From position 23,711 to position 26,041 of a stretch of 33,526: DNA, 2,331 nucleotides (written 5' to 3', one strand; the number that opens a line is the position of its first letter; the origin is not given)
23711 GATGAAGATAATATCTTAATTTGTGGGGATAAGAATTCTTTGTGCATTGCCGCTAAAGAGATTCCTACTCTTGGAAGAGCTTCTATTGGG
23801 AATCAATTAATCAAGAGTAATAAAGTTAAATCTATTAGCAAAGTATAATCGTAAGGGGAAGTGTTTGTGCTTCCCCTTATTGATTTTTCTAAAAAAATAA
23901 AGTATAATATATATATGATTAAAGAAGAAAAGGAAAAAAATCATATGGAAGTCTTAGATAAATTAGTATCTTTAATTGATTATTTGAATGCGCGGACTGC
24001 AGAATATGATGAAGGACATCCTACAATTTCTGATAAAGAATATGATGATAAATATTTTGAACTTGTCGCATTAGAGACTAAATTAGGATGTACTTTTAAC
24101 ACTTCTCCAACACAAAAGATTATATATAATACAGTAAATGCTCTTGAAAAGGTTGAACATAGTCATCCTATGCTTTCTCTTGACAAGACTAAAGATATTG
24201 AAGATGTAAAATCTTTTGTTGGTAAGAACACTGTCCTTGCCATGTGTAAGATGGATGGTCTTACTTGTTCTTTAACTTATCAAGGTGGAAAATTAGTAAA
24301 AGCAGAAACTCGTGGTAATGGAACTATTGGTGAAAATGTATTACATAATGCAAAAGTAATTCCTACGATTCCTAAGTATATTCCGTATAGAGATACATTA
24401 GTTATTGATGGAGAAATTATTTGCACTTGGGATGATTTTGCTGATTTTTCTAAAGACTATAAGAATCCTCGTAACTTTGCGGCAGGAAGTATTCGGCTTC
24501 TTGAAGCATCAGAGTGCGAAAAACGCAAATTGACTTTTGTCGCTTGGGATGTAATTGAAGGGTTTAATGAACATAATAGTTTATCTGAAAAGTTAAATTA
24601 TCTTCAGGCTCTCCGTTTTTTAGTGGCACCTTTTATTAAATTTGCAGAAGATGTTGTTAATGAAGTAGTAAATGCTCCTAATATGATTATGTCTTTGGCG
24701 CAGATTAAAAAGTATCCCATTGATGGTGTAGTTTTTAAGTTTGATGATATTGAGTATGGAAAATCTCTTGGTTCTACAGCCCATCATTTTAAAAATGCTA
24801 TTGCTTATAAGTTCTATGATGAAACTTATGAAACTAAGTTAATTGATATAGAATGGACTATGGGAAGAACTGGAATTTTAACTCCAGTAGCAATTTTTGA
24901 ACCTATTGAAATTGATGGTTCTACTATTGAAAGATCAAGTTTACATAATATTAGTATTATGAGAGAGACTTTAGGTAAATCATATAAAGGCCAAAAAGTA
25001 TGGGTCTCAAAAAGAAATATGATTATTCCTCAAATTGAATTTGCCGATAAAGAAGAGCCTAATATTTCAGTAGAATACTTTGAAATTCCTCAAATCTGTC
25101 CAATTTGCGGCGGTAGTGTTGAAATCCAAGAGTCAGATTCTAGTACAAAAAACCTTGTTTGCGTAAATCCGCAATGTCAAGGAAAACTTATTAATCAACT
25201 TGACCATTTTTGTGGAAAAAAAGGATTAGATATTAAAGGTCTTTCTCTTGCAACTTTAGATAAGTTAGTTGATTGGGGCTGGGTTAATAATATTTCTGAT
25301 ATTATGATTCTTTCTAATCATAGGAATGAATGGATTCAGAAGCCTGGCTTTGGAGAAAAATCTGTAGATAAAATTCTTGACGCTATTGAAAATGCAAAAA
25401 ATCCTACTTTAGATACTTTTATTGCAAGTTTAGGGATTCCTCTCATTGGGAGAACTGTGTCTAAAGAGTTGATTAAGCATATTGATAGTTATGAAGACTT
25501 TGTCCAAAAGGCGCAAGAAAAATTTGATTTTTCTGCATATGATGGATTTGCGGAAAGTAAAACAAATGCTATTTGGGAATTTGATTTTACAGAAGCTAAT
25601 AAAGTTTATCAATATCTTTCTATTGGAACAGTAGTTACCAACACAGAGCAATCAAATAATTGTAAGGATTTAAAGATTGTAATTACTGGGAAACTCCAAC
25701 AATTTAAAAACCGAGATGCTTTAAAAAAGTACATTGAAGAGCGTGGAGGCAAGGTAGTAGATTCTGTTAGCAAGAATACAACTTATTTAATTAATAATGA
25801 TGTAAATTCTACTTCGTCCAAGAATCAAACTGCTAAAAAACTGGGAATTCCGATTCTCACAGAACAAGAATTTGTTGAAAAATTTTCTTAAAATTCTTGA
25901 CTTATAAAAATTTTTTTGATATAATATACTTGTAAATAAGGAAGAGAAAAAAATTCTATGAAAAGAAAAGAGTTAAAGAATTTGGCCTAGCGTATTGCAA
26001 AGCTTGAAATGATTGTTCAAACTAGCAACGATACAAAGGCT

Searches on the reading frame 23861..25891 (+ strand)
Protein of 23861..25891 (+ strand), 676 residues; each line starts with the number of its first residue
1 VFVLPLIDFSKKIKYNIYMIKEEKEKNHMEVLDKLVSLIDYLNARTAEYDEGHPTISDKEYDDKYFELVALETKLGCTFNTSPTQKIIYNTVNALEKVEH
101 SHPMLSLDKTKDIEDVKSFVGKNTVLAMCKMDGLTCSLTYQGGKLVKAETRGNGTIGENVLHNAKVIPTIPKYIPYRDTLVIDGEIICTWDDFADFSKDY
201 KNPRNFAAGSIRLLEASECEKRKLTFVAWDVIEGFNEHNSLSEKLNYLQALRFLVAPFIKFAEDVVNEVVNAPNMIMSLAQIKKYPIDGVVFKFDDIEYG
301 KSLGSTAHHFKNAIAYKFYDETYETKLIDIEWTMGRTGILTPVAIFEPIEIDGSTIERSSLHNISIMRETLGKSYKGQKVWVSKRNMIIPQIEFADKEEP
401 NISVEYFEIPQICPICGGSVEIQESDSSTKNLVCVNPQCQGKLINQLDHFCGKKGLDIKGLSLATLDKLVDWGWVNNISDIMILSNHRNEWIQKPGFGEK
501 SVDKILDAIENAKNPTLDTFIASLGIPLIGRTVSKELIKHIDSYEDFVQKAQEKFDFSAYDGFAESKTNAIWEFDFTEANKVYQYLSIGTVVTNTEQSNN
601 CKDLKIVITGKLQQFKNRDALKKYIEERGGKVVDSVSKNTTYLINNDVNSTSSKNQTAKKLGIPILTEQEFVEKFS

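Call 55: search_protein_families(library=pfam, max_evalue=0.001, proteins=[window:23861-25888:+])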
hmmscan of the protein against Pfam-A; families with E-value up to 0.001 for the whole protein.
window:23861-25888:+ (676 aa): 5 families
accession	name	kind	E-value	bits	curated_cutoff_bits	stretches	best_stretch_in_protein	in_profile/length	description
PF01653.23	DNA_ligase_aden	-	1.1e-48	166.4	27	1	93-319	2-251/253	NAD-dependent DNA ligase adenylation domain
PF03120.22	DNA_ligase_OB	-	7.3e-19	67.9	32.9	1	324-398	1-73/79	NAD-dependent DNA ligase OB-fold domain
PF00533.33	BRCT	-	2.9e-13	50.3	21.3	1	598-673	3-76/78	BRCA1 C Terminus (BRCT) domain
PF12738.14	PTCB-BRCT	-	5.7e-07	29.9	22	1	616-667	11-60/63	twin BRCT domain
PF16589.12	BRCT_2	-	0.00015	22.4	27.3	1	602-666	4-65/86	BRCT domain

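Call 62: find_encoding_contigs(protein=window:23861-25891:+, flank=10000, max_places=4)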
Protein window:23861-25891:+ (676 aa): no gene with exactly this product is on record in the collection.
